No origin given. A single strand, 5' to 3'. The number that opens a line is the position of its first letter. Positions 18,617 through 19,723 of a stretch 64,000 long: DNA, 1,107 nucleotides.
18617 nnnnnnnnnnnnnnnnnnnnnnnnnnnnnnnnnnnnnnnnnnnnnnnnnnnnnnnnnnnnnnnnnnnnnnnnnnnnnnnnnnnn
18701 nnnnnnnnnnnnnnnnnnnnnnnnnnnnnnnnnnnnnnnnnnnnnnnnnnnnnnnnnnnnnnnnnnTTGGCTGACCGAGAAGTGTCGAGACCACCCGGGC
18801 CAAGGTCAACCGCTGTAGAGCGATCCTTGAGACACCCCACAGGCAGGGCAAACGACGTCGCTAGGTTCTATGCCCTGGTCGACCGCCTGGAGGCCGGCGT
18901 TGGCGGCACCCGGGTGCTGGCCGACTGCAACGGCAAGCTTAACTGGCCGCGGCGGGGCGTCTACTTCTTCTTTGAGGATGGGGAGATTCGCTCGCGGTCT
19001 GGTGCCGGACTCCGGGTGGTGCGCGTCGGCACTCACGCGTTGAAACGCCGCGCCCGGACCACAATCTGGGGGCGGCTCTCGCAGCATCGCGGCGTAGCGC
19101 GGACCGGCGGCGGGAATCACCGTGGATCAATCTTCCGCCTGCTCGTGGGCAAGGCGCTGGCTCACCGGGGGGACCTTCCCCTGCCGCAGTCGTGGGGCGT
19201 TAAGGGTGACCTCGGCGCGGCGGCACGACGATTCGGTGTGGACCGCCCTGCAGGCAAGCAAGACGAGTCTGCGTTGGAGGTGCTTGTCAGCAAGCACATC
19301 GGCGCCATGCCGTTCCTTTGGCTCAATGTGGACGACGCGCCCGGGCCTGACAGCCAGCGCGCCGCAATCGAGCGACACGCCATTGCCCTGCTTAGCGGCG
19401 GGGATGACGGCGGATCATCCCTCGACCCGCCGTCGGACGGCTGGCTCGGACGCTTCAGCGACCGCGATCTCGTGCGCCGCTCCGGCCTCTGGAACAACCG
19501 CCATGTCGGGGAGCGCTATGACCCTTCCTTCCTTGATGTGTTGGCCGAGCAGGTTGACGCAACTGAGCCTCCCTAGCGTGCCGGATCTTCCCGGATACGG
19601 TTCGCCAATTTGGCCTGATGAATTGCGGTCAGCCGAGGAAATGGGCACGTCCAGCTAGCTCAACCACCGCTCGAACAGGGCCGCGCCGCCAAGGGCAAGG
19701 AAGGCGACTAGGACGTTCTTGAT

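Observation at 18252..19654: tRNA-Ala-flanked low-GC islet: small CxKKK-motif protein plus GIY-YIG nuclease. Candidate compact defence or toxin module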

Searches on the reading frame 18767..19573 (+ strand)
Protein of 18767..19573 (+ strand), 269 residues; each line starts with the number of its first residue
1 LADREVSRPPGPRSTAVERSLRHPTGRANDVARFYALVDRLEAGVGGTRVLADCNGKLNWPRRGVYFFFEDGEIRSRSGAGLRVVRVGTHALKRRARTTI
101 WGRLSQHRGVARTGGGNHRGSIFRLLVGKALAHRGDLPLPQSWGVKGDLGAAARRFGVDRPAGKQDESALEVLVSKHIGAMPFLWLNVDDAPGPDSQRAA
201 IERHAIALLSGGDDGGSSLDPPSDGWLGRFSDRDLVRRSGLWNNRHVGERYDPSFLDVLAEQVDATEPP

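Call 5: search_protein_families(library=pfam, proteins=[window:18767-19573:+], max_evalue=1)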
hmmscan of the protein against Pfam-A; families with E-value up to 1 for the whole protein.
window:18767-19573:+ (269 aa): 0 families

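Call 6: search_protein_families(library=padloc, proteins=[window:18767-19573:+], max_evalue=1)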
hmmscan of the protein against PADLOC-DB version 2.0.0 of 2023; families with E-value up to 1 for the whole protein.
window:18767-19573:+ (269 aa): 2 families
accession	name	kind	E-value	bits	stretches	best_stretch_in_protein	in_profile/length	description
PDLC04714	PDC-M57B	-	7.1e-82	272.6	1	28-266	4-234/238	-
PDLC04713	PDC-M57B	-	7.7e-18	62.9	1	59-247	26-192/211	-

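Call 7: search_protein_families(library=ncbifam, proteins=[window:18767-19573:+], max_evalue=1)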
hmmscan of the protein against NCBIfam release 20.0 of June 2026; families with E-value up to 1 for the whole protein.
window:18767-19573:+ (269 aa): 0 families

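Call 8: find_homologous_proteins(query=window:18767-19573:+)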
Query window:18767-19573:+ (269 aa): 6828 proteins with E <= 0.001 among 8000 candidates; the best 120 are listed.
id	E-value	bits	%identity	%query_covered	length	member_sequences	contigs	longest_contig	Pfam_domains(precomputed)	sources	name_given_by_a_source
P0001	1.2e-149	515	99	86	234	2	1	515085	PF26468.1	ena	-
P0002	7.1e-139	480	82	98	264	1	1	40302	PF26468.1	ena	-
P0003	9.2e-136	470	84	92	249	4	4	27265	PF26468.1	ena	-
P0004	1.3e-121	423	78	92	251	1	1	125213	PF26468.1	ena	-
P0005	1.0e-120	421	78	92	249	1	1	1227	PF26468.1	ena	-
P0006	1.8e-120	420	75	93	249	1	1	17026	PF26468.1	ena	-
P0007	1.1e-119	417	78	92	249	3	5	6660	PF26468.1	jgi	-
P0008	4.6e-118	412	77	89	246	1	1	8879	PF26468.1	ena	-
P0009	6.2e-107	375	69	91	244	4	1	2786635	PF26468.1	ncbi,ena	-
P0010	2.8e-106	373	71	91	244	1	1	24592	PF26468.1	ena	-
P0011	1.4e-105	371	72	91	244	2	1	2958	PF26468.1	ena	-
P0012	2.3e-105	370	71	91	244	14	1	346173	PF26468.1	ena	-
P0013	5.5e-105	369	70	91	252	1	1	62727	PF26468.1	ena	-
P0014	1.8e-103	364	72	90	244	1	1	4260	PF26468.1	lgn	-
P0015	6.8e-100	352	66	91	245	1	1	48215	PF26468.1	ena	-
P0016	3.0e-98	347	64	91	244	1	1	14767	PF26468.1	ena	-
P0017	1.1e-95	338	70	89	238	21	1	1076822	PF26468.1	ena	-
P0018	1.7e-95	338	68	91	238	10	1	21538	PF26468.1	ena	-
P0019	1.8e-95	338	67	91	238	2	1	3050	PF26468.1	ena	-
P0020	4.3e-95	336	64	91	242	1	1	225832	PF26468.1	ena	-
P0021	1.3e-94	335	65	91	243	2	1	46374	PF26468.1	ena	-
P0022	2.8e-94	334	65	90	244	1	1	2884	PF26468.1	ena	-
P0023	6.8e-94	332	64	90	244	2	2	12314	PF26468.1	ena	-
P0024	2.4e-93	331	64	91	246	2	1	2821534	PF26468.1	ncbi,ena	-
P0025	4.1e-93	330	63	90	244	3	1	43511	PF26468.1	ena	-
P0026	7.2e-93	329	63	90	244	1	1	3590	PF26468.1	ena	-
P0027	8.2e-93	329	64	90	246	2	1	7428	PF26468.1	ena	-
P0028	1.2e-92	328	65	89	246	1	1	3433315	PF26468.1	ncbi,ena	-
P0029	1.2e-92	328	64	90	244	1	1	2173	PF26468.1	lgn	-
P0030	1.8e-92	328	64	89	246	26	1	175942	PF26468.1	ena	-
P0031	2.2e-92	328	64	88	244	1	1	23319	PF26468.1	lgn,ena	-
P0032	3.0e-92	327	64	90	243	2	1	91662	PF26468.1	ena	-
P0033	3.2e-92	327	66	88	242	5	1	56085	PF26468.1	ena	-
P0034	3.9e-92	327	63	90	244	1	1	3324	PF26468.1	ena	-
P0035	4.7e-92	326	62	90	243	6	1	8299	PF26468.1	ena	-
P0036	6.0e-92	326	64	90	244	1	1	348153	PF26468.1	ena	-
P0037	6.7e-92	326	66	88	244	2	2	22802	PF26468.1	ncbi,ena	-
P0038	7.8e-92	326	63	90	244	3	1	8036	PF26468.1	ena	-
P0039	9.8e-92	325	65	90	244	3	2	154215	PF26468.1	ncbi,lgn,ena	-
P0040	1.3e-91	325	63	90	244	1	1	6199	PF26468.1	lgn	-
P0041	1.3e-91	325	64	89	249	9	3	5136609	PF26468.1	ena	-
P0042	1.8e-91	325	63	90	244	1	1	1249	PF26468.1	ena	-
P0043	2.0e-91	324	64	88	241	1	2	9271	PF26468.1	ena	-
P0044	3.3e-91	324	61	90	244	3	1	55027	PF26468.1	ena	-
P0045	3.4e-91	324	66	90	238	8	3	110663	PF26468.1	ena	-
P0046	5.2e-91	323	65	88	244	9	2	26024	PF26468.1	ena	-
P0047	7.0e-91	323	63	90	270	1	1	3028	PF26468.1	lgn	-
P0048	8.1e-91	322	62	88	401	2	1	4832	PF26468.1,PF21818.4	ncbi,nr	ncbi:MAG: hypothetical protein OXB95_14540, partial [Rhodobacteraceae bacterium]|nr:hypothetical pro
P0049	1.0e-90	322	62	90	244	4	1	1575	PF26468.1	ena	-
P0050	1.1e-90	322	63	90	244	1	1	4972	PF26468.1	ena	-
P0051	1.4e-90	322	60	95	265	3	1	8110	PF26468.1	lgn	-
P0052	1.5e-90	321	64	90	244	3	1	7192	PF26468.1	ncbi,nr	ncbi:MAG: hypothetical protein OXH09_20815 [Gammaproteobacteria bacterium]|nr:hypothetical protein [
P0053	2.5e-90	321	62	89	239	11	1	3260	PF26468.1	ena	-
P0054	2.7e-90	321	63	87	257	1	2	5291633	PF26468.1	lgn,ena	-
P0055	2.7e-90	321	63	89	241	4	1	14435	PF26468.1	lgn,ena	-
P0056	3.3e-90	320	63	89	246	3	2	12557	PF26468.1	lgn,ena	-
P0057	4.0e-90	320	63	90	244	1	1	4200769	PF26468.1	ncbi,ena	-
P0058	5.0e-90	320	60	90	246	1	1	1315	PF26468.1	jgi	-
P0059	5.1e-90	320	65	91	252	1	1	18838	PF26468.1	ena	-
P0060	5.4e-90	320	63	88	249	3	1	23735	PF26468.1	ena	-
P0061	5.9e-90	320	63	88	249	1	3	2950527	PF26468.1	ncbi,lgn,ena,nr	ncbi:MAG: hypothetical protein F4213_16755 [Boseongicola sp. SB0677_bin_26]|nr:hypothetical protein 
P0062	9.2e-90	319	62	91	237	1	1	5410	PF26468.1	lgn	-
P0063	1.1e-89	319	62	89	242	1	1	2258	PF26468.1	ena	-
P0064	1.3e-89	318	63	90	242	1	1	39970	PF26468.1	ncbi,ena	-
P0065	1.3e-89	318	64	88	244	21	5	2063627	PF26468.1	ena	-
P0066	1.4e-89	318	62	88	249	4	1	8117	PF26468.1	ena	-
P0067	1.5e-89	318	61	89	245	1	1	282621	PF26468.1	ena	-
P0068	1.5e-89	318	62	90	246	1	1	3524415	PF26468.1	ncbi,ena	-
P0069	1.7e-89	318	62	89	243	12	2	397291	PF26468.1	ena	-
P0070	2.7e-89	317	62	89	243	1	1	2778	PF26468.1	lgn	-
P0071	2.7e-89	317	64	88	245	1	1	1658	PF26468.1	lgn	-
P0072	3.7e-89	317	63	88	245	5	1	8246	PF26468.1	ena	-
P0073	3.9e-89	317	63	89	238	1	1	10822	PF26468.1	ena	-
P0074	4.4e-89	317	61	89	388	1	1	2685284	PF26468.1,PF21818.4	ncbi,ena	-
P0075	4.7e-89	317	61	90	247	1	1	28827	PF26468.1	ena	-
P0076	6.3e-89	316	60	88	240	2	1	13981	PF26468.1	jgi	-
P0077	6.7e-89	316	62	90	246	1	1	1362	PF26468.1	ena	-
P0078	7.7e-89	316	62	87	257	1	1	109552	PF26468.1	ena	-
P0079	7.9e-89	316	63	91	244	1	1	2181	PF26468.1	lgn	-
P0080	8.0e-89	316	62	88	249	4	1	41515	PF26468.1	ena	-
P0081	9.0e-89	316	63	88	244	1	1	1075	PF26468.1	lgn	-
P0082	9.1e-89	316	62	91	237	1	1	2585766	PF26468.1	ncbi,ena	-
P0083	1.0e-88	316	62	91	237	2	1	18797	PF26468.1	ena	-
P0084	1.2e-88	315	62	90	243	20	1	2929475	PF26468.1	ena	-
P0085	1.3e-88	315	63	91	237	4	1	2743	PF26468.1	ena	-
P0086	1.5e-88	315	62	88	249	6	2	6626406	PF26468.1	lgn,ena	-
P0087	1.6e-88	315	64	87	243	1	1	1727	PF26468.1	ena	-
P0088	1.6e-88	315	61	90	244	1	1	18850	PF26468.1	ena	-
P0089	1.7e-88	315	62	90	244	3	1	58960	PF26468.1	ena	-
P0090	2.3e-88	314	63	88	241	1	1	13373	PF26468.1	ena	-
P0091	2.6e-88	314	62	90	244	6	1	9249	PF26468.1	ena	-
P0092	2.8e-88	314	63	88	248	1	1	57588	PF26468.1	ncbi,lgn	-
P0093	3.3e-88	314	61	90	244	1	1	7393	PF26468.1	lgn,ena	-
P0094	3.9e-88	314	64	89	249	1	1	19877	PF26468.1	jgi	-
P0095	4.6e-88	313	60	89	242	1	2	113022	PF26468.1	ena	-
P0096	4.7e-88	313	62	90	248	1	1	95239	PF26468.1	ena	-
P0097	5.1e-88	313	60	89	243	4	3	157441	PF26468.1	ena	-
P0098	5.4e-88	313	62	86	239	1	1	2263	PF26468.1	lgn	-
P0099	6.4e-88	313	63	88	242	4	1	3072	PF26468.1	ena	-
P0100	6.6e-88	313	61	88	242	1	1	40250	PF26468.1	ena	-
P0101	7.7e-88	313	63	90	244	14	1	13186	PF26468.1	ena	-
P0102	8.3e-88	313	61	88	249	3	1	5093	PF26468.1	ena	-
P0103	9.9e-88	312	60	88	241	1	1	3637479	PF26468.1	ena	-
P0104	1.4e-87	312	60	90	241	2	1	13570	PF26468.1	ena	-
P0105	1.5e-87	312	65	88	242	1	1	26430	PF26468.1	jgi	-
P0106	1.6e-87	312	61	90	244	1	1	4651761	PF26468.1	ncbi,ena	-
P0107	1.6e-87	312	61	88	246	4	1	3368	PF26468.1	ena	-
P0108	1.7e-87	312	61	88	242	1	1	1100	PF26468.1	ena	-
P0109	1.7e-87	312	60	90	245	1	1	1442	PF26468.1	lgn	-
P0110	1.8e-87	311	60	89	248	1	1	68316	PF26468.1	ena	-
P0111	1.8e-87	311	62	88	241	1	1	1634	PF26468.1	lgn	-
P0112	2.4e-87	311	62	88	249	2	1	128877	PF26468.1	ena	-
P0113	2.6e-87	311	60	90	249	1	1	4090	PF26468.1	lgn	-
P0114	2.6e-87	311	59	90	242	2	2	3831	PF26468.1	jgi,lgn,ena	-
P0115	2.7e-87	311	61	89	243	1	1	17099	PF26468.1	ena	-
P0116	2.8e-87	311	61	90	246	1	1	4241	PF26468.1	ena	-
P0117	4.0e-87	310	61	88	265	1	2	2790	PF26468.1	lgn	-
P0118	4.0e-87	310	62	88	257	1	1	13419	PF26468.1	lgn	-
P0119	4.1e-87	310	62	91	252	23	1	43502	PF26468.1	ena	-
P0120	4.7e-87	310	61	89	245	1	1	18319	PF26468.1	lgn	-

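Call 9: search_protein_families(library=phrogs, proteins=[window:18767-19573:+], max_evalue=0.1)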
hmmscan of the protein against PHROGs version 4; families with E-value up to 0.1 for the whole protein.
window:18767-19573:+ (269 aa): 0 families

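Call 10: find_encoding_contigs(protein=P0001, flank=10000, max_places=3)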
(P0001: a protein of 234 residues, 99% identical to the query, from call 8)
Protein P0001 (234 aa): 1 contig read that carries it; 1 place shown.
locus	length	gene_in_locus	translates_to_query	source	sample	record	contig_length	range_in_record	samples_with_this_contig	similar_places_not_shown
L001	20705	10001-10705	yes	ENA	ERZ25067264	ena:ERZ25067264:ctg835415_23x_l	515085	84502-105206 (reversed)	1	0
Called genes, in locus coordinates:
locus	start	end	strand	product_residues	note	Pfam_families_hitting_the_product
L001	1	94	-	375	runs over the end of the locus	-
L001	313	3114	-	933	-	PF13510:Fer2_4, PF12838:Fer4_7, PF13237:Fer4_10 (faint), PF00037:Fer4 (weak), PF04879:Molybdop_Fe4S4, PF00384:Molybdopterin, PF01568:Molydop_binding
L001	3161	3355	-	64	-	-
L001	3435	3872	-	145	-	PF14340:DUF4395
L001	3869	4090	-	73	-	-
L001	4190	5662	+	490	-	PF20154:LNT_N, PF00795:CN_hydrolase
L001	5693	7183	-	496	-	PF01966:HD (weak)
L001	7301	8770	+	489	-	PF01565:FAD_binding_4, PF02913:FAD-oxidase_C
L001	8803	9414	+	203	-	PF12804:NTP_transf_3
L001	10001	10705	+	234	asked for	PF26468:GIY_YIG_3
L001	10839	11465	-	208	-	PF09335:VTT_dom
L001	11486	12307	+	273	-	PF01149:Fapy_DNA_glyco, PF06831:H2TH, PF06827:zf-FPG_IleRS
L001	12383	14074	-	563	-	PF05833:NFACT_N, PF05670:NFACT-R_1 (weak)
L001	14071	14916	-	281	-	PF00294:PfkB (weak)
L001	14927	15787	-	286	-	PF14804:Jag_N, PF13083:KH_KhpA-B (weak), PF01424:R3H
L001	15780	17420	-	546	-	PF02096:60KD_IMP, PF12849:PBP_like_2, PF02096:60KD_IMP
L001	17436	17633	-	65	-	PF01809:YidD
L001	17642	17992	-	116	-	PF00825:Ribonuclease_P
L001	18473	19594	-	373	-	PF00285:Citrate_synt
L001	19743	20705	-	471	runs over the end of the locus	PF01425:Amidase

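Call 11: find_encoding_contigs(protein=P0002, flank=10000, max_places=3)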
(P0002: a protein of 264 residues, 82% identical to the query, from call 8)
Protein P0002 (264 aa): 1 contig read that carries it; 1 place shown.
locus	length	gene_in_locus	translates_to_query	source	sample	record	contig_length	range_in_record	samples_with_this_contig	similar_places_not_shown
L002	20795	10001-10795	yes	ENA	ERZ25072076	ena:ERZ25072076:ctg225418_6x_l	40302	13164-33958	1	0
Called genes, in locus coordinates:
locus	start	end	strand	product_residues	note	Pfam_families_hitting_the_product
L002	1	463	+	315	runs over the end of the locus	PF14088:DUF4268 (weak)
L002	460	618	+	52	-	PF01402:RHH_1 (weak)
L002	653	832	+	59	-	-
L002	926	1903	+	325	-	PF05598:DUF772, PF01609:DDE_Tnp_1, PF13612:DDE_Tnp_1_3, PF13586:DDE_Tnp_1_2 (weak), PF13751:DDE_Tnp_1_6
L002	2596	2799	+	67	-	PF15919:HicB_lk_antitox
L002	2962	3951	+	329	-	PF01259:SAICAR_synt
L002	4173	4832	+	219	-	PF00702:Hydrolase, PF13419:HAD_2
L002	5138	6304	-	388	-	PF00070:Pyr_redox (faint), PF00890:FAD_binding_2, PF01266:DAO, PF01946:Thi4 (weak), PF03486:HI0933_like (faint), PF07992:Pyr_redox_2 (faint), PF13450:NAD_binding_8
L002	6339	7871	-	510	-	PF01134:GIDA (weak), PF01262:AlaDh_PNT_C (faint), PF01266:DAO (weak), PF07992:Pyr_redox_2, PF12831:FAD_oxidored (weak), PF13450:NAD_binding_8 (faint), PF00070:Pyr_redox, PF17806:SO_alpha_A3 (weak), +2 more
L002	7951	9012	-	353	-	PF02574:S-methyl_trans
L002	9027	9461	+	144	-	PF12804:NTP_transf_3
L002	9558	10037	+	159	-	PF21818:DUF6884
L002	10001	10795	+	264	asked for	PF26468:GIY_YIG_3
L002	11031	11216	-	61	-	-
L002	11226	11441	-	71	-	-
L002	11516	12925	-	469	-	PF26769:HAMP_PhoQ (faint), PF00672:HAMP, PF00512:HisKA, PF02518:HATPase_c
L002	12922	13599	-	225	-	PF00072:Response_reg, PF00486:Trans_reg_C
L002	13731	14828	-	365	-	-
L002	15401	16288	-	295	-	-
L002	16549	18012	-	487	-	PF00083:Sugar_tr, PF07690:MFS_1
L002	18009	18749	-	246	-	PF07161:LppX_LprAFG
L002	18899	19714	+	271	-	PF00665:rve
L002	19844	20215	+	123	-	-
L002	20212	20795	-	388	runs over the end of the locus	PF00180:Iso_dh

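Call 23: find_related_loci(query=A1, collection=genome_contigs, flank=6000)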
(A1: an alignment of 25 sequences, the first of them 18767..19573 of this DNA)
Query A1 (269 aa) in genome_contigs; peptide patterns used: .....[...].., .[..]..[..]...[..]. (x = any residue, [..] = any of these).
441 stretches matched a pattern; 419 encode a relative of the query (tblastn E <= 1e-3); the best 80 are kept; 80 distinct loci.
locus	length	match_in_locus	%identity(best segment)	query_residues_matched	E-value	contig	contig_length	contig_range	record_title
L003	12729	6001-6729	69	25-269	6e-106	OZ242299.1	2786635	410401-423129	MAG: Dehalococcoidia bacterium isolate bf0c3db4-aa9a-4590-80fe-59eb253c834e genome assembly, chromosome: 1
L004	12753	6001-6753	67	6-268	9e-100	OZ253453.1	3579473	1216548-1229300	MAG: Dehalococcoidia bacterium isolate 43ccb18f-af08-49d2-9d38-583f6829fde5 genome assembly, chromosome: 1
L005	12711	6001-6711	68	25-269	4e-99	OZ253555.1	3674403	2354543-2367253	MAG: Dehalococcoidia bacterium isolate 3e717284-69a8-41bf-8ce6-f7adde8b09c9 genome assembly, chromosome: 1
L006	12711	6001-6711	65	27-265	4e-94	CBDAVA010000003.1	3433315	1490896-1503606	MAG: Alphaproteobacteria bacterium isolate 3ed36f7e-b900-4645-ac4c-5e4300aaab8a genome assembly, contig: contig_3, whole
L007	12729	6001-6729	64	21-265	8e-94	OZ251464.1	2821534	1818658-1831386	MAG: Alphaproteobacteria bacterium isolate 6f72c6ff-155a-453e-af39-75dfec601056 genome assembly, chromosome: 1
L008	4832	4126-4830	62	27-263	3e-93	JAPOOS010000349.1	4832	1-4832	MAG: Rhodobacteraceae bacterium isolate APA_bin_40 c_000000267583, whole genome shotgun sequence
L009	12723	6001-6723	63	27-269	8e-93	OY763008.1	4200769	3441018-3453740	MAG: Alphaproteobacteria bacterium isolate c3f7fb18-987a-4481-a40f-6ef58412cdbb genome assembly, chromosome: 1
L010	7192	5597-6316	64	27-269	5e-93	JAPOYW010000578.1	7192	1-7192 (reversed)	MAG: Gammaproteobacteria bacterium isolate COS4_bin_45 NODE_6898_length_7192_cov_6.93933, whole genome shotgun sequence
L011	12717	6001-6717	63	27-268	2e-92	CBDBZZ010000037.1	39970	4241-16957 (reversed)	MAG: Bryobacterales bacterium isolate 74d63353-912c-4bc9-bbc2-a65f7fa8b3d4 genome assembly, contig: contig_37, whole gen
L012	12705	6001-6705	64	27-263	2e-92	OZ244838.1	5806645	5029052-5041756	MAG: Vicinamibacterales bacterium isolate 9acdbeb3-a231-4dbc-ad07-da4441d3703d genome assembly, chromosome: 1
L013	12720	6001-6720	62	24-265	2e-91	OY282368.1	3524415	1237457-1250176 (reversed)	MAG: uncultured Alphaproteobacteria bacterium isolate 22a88078-2868-43f5-a089-7a94dbfbad86 genome assembly, chromosome:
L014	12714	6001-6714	63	27-266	1e-91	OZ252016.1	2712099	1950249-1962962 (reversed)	MAG: Chloroflexota bacterium isolate c55ced2e-1ba6-4635-9983-d2261847e0b0 genome assembly, chromosome: 1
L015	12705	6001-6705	63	27-263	4e-91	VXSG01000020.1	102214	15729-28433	MAG: Boseongicola sp. SB0665_bin_10 NODE_139_length_102214_cov_13.002897, whole genome shotgun sequence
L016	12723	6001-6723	61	27-269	3e-90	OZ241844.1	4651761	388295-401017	MAG: Gammaproteobacteria bacterium isolate b2f91a66-62b5-4ede-8c01-8c7eaef895eb genome assembly, chromosome: 1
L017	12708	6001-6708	63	27-264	4e-90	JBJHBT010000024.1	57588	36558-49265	MAG: Gammaproteobacteria bacterium isolate SF2967_J5348.metabat2_refined.093_sub NODE_664_length_57588_cov_4.978768, who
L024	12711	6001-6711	62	27-265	1e-87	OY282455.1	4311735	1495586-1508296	MAG: uncultured Pseudomonadales bacterium genome assembly, chromosome: 1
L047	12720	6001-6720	61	22-263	1e-84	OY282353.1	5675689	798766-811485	MAG: uncultured Gammaproteobacteria bacterium genome assembly, chromosome: 1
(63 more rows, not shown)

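Call 35: find_homologous_proteins(query=L001:8803-9411:+, max_evalue=1e-15)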
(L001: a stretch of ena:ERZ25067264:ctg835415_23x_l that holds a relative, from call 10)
Query L001:8803-9411:+ (203 aa): 63 proteins with E <= 1e-15 among 2588 candidates.
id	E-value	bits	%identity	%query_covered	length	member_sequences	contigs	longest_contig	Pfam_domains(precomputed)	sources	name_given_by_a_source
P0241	3.1e-126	437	99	100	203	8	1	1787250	PF12804.14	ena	-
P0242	7.9e-106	371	85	100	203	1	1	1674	PF12804.14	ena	-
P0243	2.2e-103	363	84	100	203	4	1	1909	PF12804.14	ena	-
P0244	6.6e-103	361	83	100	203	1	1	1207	PF12804.14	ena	-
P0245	8.2e-103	361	83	100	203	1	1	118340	PF12804.14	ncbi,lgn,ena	-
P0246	9.3e-103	360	82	100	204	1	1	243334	PF12804.14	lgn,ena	-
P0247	1.3e-102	360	82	100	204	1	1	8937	PF12804.14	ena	-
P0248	2.3e-102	359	82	100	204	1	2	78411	PF12804.14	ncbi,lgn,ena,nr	ncbi:MAG: nucleotidyltransferase family protein [Chloroflexi bacterium]|nr:nucleotidyltransferase fa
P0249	2.8e-101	356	82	100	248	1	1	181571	PF12804.14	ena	-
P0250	5.9e-101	355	81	100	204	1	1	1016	PF12804.14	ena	-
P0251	7.2e-101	354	81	100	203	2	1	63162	PF12804.14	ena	-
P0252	1.0e-99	351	82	100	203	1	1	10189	PF12804.14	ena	-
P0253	5.1e-99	348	84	95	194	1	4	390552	PF12804.14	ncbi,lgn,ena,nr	ncbi:MAG: nucleotidyltransferase family protein [Chloroflexi bacterium]|nr:nucleotidyltransferase fa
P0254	1.9e-98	346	81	100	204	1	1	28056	PF12804.14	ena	-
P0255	5.0e-98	345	81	100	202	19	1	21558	PF12804.14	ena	-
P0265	4.8e-95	335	80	95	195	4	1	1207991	PF12804.14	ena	-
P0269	1.7e-93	330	81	95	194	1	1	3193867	PF12804.14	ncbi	-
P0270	5.9e-93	328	78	100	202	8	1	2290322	PF12804.14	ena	-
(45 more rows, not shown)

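Call 36: find_encoding_contigs(protein=P0245, flank=5000, max_places=1)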
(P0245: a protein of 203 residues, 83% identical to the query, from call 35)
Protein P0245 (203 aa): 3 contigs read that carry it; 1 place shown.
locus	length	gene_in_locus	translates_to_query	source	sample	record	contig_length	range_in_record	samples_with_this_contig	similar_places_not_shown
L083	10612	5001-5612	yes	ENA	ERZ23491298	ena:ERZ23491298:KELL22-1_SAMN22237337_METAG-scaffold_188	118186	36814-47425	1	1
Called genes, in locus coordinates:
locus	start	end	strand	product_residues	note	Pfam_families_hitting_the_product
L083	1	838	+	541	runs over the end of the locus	-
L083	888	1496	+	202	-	PF09335:VTT_dom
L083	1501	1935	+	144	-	PF00293:NUDIX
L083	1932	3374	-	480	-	PF01966:HD (weak)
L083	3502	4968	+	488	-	PF01565:FAD_binding_4, PF02913:FAD-oxidase_C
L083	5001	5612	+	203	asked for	PF12804:NTP_transf_3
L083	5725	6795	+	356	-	PF00145:DNA_methylase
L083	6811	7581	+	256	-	PF00580:UvrD-helicase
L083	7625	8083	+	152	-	PF03852:Vsr, PF18741:MTES_1575 (faint)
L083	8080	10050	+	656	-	PF02518:HATPase_c (faint), PF13589:HATPase_c_3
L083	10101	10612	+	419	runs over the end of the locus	PF18062:RE_AspBHI_N, PF04471:Mrr_cat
